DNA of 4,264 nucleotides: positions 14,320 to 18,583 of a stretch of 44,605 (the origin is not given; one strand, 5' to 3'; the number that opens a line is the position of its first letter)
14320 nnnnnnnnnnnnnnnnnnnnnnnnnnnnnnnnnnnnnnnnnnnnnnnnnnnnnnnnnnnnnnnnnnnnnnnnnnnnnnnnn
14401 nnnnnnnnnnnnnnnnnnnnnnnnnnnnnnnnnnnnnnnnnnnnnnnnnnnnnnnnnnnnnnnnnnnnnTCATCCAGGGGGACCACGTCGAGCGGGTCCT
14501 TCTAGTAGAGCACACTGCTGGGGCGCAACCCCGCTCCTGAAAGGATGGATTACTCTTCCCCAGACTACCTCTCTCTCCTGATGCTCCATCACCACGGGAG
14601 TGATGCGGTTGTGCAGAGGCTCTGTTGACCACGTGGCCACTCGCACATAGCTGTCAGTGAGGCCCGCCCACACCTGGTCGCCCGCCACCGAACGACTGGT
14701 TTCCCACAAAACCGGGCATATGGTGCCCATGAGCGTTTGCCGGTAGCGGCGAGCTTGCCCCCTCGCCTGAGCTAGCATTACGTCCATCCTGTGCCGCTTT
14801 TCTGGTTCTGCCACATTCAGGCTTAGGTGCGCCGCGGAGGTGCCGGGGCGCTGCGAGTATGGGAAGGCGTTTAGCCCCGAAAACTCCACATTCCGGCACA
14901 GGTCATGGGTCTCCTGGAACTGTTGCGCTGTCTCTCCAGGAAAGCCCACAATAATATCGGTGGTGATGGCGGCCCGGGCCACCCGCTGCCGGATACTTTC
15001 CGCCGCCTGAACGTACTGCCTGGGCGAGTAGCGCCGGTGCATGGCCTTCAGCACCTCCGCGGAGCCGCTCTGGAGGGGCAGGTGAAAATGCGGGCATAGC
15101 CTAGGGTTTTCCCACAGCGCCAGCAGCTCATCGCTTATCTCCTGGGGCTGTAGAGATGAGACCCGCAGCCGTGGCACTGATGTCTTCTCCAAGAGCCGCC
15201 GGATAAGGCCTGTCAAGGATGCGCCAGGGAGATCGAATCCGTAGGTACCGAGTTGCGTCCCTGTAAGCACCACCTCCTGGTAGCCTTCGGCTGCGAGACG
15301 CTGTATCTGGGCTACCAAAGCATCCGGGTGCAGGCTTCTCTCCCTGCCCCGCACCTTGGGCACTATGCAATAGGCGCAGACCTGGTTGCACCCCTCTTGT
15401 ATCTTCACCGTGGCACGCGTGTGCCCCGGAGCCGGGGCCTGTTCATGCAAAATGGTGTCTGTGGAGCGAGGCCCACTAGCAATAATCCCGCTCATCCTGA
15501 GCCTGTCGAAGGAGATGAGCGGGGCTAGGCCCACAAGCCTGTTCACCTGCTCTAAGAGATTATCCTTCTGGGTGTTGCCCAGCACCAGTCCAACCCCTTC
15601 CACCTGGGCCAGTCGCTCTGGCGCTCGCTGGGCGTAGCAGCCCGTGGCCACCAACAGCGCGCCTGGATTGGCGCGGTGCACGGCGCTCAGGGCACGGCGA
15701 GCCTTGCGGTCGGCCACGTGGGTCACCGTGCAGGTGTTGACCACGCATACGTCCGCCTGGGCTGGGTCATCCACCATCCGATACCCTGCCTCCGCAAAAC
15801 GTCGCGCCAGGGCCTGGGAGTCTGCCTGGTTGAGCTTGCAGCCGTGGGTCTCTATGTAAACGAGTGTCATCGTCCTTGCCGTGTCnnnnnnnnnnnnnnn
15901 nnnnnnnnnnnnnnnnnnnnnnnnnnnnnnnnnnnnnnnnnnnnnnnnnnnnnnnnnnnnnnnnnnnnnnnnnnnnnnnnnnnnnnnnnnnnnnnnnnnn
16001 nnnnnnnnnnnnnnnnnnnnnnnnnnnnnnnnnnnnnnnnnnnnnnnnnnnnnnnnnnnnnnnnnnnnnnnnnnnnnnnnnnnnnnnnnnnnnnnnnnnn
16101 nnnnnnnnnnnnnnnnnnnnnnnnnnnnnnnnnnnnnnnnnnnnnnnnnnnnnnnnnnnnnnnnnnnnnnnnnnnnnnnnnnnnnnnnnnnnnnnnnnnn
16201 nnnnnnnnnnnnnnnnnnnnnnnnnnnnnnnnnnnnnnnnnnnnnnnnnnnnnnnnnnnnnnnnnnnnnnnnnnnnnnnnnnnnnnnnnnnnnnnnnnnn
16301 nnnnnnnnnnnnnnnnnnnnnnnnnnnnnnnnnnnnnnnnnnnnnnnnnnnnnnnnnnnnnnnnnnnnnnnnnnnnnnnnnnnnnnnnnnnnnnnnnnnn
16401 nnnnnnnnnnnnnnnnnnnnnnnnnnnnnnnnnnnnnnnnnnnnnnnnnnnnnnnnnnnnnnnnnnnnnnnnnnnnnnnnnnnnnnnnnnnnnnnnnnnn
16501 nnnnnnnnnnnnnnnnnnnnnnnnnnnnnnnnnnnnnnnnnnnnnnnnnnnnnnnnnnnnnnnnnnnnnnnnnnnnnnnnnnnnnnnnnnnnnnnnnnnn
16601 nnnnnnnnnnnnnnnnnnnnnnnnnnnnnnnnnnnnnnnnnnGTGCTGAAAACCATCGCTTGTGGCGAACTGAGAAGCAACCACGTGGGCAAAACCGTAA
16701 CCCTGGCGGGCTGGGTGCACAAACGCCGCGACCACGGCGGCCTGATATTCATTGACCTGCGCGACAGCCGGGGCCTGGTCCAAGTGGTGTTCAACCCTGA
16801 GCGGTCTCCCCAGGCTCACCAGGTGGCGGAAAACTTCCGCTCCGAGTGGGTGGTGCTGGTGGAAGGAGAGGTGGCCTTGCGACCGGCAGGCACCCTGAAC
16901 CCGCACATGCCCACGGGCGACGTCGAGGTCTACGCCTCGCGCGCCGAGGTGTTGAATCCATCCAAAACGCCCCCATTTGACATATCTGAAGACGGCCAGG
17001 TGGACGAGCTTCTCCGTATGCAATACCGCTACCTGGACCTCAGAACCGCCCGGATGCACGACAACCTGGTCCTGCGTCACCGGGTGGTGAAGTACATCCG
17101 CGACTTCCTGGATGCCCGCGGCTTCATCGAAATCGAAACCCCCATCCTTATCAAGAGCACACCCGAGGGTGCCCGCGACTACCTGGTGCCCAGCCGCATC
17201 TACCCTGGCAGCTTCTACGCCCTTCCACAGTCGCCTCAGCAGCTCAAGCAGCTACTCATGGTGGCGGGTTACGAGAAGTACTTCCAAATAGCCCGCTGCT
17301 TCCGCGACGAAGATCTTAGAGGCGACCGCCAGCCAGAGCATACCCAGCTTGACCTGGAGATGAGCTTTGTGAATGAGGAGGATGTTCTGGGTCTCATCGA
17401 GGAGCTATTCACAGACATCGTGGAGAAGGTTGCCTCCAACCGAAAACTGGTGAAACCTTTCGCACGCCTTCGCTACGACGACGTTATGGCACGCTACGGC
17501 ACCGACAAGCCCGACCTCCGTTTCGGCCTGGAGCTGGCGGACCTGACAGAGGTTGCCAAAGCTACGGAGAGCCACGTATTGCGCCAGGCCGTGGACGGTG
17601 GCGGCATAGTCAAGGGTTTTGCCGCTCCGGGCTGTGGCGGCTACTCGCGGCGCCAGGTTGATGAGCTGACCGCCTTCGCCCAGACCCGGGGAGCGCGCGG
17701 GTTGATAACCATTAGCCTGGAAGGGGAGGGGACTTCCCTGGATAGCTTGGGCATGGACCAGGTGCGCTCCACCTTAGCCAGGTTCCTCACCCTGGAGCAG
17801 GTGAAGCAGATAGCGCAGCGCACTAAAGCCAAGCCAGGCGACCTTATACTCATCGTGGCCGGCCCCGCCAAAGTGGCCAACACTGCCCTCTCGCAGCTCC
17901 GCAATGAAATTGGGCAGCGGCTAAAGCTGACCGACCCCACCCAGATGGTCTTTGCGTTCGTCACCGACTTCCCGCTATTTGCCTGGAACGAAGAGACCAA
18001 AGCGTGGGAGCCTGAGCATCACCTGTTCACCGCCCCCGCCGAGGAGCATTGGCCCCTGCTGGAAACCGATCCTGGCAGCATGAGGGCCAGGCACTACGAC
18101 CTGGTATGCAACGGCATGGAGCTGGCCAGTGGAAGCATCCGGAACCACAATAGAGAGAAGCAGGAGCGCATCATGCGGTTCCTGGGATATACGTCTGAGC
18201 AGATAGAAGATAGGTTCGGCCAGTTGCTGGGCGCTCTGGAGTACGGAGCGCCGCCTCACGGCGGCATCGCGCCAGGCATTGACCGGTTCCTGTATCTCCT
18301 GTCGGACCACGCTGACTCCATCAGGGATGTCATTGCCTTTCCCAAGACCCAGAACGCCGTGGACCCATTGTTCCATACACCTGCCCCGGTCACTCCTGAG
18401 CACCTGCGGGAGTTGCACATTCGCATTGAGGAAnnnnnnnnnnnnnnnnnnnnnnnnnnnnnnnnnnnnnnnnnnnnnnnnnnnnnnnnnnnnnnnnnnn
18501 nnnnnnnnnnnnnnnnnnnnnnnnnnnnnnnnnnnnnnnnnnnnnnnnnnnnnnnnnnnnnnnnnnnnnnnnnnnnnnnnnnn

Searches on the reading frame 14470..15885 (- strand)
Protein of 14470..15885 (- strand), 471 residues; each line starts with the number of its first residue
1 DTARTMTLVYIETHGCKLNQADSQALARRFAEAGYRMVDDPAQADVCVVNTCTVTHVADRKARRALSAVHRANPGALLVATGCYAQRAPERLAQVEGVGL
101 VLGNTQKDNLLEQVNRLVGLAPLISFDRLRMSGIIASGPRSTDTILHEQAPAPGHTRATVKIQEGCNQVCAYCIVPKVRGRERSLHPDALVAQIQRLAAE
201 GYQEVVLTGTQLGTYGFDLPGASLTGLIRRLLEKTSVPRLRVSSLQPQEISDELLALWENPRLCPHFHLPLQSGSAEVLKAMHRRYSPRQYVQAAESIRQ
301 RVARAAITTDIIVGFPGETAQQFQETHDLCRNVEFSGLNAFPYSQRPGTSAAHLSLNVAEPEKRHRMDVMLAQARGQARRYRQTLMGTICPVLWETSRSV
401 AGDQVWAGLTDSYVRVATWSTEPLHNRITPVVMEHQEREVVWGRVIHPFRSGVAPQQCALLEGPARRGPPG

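Call 82: search_protein_families(library=pfam, proteins=[window:14470-15885:-], max_evalue=0.0001)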
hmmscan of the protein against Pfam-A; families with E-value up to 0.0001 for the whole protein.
window:14470-15885:- (471 aa): 2 families
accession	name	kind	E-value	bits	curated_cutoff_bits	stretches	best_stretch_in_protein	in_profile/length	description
PF00919.26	UPF0004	-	4.1e-26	91.3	27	1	9-103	2-98/98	Uncharacterized protein family UPF0004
PF04055.27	Radical_SAM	-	1.5e-22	81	29.5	1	161-329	2-165/166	Radical SAM superfamily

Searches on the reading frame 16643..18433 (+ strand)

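Call 82: search_protein_families(library=pfam, proteins=[window:16643-18433:+], max_evalue=0.0001)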
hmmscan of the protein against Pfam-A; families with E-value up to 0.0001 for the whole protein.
window:16643-18433:+ (597 aa): 3 families
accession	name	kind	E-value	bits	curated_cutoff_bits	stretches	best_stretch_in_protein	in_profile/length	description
PF00152.25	tRNA-synt_2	-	7.5e-112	373.8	25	1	122-570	2-308/308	tRNA synthetases class II (D, K and N)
PF02938.19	GAD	-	5.3e-20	71.9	23.4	1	314-416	2-95/95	GAD domain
PF01336.31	tRNA_anti-codon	-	4e-18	65.6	27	1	19-104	1-75/75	OB-fold nucleic acid binding domain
